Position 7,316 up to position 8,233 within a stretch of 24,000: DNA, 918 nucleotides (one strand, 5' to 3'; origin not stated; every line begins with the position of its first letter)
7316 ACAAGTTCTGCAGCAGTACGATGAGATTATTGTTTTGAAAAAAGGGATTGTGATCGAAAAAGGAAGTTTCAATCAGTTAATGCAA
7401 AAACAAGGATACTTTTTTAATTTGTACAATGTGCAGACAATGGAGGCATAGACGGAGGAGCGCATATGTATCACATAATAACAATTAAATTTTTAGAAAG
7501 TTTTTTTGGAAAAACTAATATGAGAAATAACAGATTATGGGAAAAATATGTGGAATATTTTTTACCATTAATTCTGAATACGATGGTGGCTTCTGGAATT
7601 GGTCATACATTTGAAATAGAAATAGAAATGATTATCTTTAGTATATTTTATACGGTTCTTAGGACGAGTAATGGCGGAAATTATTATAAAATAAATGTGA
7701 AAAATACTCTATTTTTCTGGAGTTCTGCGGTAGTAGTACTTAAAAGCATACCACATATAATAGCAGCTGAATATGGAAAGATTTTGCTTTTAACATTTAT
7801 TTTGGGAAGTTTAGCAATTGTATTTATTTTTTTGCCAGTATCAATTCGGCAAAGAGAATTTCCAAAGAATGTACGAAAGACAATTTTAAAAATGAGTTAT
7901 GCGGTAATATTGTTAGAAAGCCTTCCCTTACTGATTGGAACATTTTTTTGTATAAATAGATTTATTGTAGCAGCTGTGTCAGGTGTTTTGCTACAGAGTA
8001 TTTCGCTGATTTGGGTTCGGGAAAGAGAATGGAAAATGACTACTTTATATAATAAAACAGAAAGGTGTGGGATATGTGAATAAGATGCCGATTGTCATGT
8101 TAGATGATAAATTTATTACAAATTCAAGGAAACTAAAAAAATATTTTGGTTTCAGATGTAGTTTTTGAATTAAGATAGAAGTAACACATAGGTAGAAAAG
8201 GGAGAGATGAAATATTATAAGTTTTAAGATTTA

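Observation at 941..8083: Radical SAM/SPASM RiPP operon with six tandem precursor genes that I cannot assign to a described class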

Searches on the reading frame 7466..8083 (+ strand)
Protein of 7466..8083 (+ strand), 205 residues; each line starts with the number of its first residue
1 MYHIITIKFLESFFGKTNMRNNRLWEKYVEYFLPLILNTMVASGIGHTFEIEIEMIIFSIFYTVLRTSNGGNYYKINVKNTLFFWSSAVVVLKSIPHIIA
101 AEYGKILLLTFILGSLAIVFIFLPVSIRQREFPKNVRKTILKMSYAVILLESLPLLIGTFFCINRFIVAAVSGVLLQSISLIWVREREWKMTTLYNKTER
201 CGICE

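Call 3: search_protein_families(library=ncbifam, proteins=[window:7466-8083:+], max_evalue=0.01)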
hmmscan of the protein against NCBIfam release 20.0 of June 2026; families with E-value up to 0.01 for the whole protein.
window:7466-8083:+ (205 aa): 0 families

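Call 4: search_protein_families(library=pfam, proteins=[window:7466-8083:+], max_evalue=0.01)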
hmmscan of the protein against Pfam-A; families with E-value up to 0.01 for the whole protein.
window:7466-8083:+ (205 aa): 1 family
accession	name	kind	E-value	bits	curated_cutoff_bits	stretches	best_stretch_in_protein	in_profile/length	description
PF04647.20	AgrB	-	2e-06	27.7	23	1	29-181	26-185/185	Accessory gene regulator B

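Call 25: search_solved_structures(query=window:7466-8083:+, max_evalue=10, show_alignments=1)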
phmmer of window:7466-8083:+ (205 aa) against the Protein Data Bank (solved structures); distinct sequences matched with E-value up to 10: 4.
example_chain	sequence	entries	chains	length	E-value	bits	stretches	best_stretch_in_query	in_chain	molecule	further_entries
4u9n_A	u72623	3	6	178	0.16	15.2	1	24-116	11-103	Magnesium transporter MgtE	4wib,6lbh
4u9l_A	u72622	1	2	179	0.18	15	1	24-116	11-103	Magnesium transporter MgtE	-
8h5e_A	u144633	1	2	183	0.22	14.8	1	24-116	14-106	Magnesium transporter MgtE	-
2yvx_A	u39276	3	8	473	0.96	12.7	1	24-116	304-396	Mg2+ transporter MgtE | Magnesium transporter MgtE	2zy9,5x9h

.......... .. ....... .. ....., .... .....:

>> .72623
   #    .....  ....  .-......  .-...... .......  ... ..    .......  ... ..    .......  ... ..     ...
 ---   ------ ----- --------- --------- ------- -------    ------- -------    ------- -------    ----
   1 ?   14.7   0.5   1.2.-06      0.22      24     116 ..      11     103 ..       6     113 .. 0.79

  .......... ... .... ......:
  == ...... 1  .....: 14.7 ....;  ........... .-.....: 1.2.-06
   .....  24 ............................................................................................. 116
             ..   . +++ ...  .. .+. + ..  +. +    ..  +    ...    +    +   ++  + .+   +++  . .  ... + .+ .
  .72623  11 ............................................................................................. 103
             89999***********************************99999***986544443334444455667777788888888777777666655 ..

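Call 26: find_homologous_proteins(query=window:7466-8083:+, max_evalue=0.001)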
Query window:7466-8083:+ (205 aa): 2 proteins with E <= 0.001 among 519 candidates.
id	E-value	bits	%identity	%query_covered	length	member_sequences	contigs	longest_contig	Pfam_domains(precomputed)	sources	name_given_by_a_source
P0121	2.0e-119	415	94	100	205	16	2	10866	PF04647.21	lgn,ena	-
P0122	1.4e-77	278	66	98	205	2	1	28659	PF04647.21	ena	-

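Call 30: search_protein_representatives(protein=window:7466-8083:+)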
Query: 205 residues. Proteins with E-value up to 0.001 (for the whole library): 21; up to 1e-10: 9; up to 1e-30: 1. The best 21 are listed.
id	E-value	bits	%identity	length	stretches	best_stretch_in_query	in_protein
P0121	6.4e-120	414.7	94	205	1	1-205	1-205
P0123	9.3e-27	110.6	36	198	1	23-191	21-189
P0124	2.7e-25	105.9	35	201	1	1-182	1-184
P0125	4.2e-25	105.2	39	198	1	2-182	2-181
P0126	5.3e-24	101.7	32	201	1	1-183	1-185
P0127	1.1e-22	97.3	38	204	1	23-185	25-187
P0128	1.3e-19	87.4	31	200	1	1-188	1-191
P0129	3.7e-16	76.0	37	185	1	24-187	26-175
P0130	1.4e-13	67.6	46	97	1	27-94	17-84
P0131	6.4e-06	42.6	24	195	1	11-182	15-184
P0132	1.0e-05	42.0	30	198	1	22-187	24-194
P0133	1.2e-05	41.8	25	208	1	13-182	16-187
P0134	7.4e-05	39.2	23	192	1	10-184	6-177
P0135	1.9e-04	37.9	25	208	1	1-178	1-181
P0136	4.0e-04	36.8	25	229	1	20-163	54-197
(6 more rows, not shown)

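Call 32: find_encoding_contigs(protein=P0123, flank=10000, max_places=2)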
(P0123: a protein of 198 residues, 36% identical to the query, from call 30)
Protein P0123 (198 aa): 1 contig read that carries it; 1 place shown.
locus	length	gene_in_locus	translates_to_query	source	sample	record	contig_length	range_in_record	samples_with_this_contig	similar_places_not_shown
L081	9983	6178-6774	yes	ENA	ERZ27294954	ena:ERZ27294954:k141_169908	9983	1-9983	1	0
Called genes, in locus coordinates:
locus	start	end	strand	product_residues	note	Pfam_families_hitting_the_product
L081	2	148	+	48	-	?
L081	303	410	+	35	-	-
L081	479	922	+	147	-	-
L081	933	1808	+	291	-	PF00005:ABC_tran, PF13304:AAA_21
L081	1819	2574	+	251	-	-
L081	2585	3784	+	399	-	PF04055:Radical_SAM, PF13353:Fer4_12, PF13186:SPASM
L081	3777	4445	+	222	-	PF02517:Rce1-like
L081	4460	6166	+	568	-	PF00664:ABC_membrane, PF00005:ABC_tran, PF02463:SMC_N (faint)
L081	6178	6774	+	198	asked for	PF04647:AgrB (weak)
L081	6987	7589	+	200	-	PF04647:AgrB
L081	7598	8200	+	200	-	-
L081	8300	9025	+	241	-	PF00072:Response_reg, PF04397:LytTR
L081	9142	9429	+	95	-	PF01250:Ribosomal_S6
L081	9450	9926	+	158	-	PF00436:SSB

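Call 33: find_encoding_contigs(protein=P0125, flank=10000, max_places=2)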
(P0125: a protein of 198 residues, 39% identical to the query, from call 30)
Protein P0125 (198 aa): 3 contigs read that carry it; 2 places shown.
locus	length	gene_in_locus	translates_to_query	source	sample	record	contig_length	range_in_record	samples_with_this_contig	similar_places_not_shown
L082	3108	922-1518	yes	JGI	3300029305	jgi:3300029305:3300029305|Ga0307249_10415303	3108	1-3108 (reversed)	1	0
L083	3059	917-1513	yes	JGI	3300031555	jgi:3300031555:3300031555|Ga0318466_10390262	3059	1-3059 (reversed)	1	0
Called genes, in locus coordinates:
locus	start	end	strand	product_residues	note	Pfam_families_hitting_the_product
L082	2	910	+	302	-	?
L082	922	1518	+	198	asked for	PF04647:AgrB (weak)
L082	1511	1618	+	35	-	-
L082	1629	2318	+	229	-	PF13575:DUF4135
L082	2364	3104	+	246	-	PF00072:Response_reg, PF04397:LytTR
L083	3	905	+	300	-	?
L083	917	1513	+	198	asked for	PF04647:AgrB (weak)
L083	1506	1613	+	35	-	-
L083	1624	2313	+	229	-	PF13575:DUF4135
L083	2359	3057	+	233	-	?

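Call 34: find_encoding_contigs(protein=P0128, flank=10000, max_places=2)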
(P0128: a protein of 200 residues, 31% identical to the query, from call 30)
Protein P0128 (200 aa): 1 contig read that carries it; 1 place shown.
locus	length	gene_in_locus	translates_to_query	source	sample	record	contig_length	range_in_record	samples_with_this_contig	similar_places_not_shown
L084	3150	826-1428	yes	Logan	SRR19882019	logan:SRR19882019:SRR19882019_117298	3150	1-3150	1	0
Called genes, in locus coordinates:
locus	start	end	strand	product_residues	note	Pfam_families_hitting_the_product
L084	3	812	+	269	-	?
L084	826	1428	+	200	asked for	PF04647:AgrB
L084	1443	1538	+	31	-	-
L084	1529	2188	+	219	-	PF13575:DUF4135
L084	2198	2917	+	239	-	PF00072:Response_reg, PF04397:LytTR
